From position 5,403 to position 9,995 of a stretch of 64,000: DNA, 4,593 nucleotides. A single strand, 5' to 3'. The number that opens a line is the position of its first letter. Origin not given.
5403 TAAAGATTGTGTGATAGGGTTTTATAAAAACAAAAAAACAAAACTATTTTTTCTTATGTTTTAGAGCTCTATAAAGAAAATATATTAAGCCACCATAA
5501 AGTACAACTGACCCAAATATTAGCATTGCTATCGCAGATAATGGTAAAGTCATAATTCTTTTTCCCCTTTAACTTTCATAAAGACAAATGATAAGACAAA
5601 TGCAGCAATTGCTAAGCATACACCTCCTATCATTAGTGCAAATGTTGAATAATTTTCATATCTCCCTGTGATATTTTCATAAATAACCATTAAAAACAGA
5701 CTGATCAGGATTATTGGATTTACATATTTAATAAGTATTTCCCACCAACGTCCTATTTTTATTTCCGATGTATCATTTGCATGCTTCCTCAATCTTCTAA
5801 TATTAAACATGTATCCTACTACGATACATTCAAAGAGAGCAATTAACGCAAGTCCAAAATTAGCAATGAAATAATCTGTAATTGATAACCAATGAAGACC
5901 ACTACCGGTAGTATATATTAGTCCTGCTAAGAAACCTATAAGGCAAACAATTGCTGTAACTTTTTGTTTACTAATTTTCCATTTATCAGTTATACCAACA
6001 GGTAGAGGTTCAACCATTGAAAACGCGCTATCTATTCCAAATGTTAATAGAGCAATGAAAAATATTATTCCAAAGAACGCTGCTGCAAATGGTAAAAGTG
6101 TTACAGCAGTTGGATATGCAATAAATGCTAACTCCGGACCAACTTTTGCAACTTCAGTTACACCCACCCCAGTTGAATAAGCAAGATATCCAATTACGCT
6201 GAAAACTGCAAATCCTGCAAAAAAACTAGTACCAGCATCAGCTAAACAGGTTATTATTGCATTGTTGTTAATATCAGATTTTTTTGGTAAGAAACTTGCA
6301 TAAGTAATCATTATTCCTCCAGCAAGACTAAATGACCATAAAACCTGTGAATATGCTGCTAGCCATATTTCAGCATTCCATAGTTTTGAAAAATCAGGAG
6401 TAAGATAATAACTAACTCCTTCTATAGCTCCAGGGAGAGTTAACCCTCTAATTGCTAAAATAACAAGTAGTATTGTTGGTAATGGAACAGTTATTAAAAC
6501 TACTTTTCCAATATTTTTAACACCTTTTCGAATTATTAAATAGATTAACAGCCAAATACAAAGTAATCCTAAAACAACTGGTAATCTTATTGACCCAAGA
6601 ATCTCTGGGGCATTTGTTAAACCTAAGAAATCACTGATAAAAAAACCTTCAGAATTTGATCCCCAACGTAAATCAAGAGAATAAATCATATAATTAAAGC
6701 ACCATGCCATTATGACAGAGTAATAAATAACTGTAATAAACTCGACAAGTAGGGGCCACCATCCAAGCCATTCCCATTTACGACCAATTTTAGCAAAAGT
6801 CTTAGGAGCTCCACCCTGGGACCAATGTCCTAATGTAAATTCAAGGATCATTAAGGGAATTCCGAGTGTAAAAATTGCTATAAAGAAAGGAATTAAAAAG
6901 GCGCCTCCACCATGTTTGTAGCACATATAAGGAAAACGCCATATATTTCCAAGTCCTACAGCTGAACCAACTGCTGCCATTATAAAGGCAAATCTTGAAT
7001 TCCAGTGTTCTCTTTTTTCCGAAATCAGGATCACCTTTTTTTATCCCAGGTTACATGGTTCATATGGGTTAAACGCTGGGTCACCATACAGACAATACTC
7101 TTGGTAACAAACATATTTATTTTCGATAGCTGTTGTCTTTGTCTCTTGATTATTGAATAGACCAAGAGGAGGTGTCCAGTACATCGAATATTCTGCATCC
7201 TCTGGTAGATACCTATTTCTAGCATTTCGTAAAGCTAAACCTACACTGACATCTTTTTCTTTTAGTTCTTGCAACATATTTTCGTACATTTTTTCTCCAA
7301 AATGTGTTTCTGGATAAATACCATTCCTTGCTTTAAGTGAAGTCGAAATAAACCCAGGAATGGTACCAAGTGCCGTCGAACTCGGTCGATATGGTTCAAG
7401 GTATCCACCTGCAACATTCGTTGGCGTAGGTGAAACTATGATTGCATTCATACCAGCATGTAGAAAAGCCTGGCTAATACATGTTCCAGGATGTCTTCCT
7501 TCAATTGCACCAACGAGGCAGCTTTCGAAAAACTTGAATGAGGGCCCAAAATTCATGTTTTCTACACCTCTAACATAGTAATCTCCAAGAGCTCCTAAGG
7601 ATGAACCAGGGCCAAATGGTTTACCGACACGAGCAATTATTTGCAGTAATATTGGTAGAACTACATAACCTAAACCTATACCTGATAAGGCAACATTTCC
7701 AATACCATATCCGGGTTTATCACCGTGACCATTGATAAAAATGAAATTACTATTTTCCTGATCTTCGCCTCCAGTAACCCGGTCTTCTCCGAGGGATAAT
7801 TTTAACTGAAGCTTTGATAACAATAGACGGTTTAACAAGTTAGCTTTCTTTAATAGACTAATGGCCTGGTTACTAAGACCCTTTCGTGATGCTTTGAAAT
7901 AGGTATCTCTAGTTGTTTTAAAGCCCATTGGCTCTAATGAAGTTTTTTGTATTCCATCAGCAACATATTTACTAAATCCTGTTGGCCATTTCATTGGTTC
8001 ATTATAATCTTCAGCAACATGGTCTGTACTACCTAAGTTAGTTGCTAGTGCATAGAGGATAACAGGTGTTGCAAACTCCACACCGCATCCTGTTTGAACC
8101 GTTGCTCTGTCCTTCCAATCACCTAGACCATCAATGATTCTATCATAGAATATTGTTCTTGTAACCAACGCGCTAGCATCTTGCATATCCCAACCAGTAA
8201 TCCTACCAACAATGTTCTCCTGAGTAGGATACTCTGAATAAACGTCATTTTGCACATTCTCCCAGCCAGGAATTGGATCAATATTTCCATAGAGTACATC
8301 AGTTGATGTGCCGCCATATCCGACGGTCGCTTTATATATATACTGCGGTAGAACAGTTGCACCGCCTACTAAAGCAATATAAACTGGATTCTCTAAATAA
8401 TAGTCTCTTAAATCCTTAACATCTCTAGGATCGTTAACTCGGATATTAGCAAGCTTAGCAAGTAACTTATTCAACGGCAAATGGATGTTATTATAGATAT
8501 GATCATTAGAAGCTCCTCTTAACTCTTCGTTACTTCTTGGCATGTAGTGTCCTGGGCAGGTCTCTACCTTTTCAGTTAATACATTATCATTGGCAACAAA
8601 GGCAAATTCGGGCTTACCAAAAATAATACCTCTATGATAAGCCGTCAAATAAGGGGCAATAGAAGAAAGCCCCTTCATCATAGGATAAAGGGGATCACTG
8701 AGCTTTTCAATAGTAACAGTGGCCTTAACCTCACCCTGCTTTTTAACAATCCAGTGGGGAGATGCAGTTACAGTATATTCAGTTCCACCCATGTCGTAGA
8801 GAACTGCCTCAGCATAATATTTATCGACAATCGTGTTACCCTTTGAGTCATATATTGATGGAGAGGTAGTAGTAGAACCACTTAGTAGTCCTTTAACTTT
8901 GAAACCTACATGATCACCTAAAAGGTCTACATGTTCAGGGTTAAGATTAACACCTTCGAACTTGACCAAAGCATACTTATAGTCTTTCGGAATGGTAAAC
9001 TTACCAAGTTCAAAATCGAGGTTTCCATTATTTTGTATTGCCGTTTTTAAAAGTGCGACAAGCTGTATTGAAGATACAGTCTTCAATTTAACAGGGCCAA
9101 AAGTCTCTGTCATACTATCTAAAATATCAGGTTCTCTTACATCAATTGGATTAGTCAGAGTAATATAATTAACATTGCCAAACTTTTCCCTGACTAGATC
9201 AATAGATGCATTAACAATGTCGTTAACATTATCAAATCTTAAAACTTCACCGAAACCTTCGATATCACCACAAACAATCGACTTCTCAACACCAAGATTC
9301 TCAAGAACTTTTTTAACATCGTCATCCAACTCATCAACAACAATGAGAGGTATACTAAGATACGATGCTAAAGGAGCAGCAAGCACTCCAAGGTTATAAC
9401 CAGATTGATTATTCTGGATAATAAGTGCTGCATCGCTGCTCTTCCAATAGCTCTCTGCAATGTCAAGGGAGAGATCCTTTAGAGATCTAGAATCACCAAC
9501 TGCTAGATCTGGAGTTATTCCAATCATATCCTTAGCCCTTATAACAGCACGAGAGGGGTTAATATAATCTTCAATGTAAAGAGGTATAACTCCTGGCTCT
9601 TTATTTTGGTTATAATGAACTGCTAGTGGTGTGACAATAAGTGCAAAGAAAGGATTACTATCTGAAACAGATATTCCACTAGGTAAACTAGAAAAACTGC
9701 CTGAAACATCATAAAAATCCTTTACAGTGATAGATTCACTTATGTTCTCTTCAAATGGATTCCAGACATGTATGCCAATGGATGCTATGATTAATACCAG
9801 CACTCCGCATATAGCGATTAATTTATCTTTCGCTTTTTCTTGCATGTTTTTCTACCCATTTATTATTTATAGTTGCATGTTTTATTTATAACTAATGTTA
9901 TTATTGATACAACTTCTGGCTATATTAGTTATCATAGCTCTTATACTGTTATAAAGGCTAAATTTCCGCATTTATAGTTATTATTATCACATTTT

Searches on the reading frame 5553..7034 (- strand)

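Call 8: search_protein_families(library=pfam, proteins=[window:5553-7034:-], max_evalue=0.0001)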
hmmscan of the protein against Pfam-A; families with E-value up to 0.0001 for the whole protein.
window:5553-7034:- (494 aa): 1 family
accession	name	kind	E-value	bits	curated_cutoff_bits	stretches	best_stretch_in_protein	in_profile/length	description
PF00209.24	SNF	-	3.4e-129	432.4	27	2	126-485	153-516/524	Sodium:neurotransmitter symporter family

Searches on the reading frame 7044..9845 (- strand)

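Call 8: search_protein_families(library=pfam, proteins=[window:7044-9845:-], max_evalue=0.0001)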
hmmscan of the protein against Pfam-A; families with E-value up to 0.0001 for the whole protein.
window:7044-9845:- (934 aa): 1 family
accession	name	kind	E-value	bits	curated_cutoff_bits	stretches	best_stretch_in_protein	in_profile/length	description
PF01364.23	Peptidase_C25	-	4.4e-14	53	23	2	480-634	53-204/374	Peptidase family C25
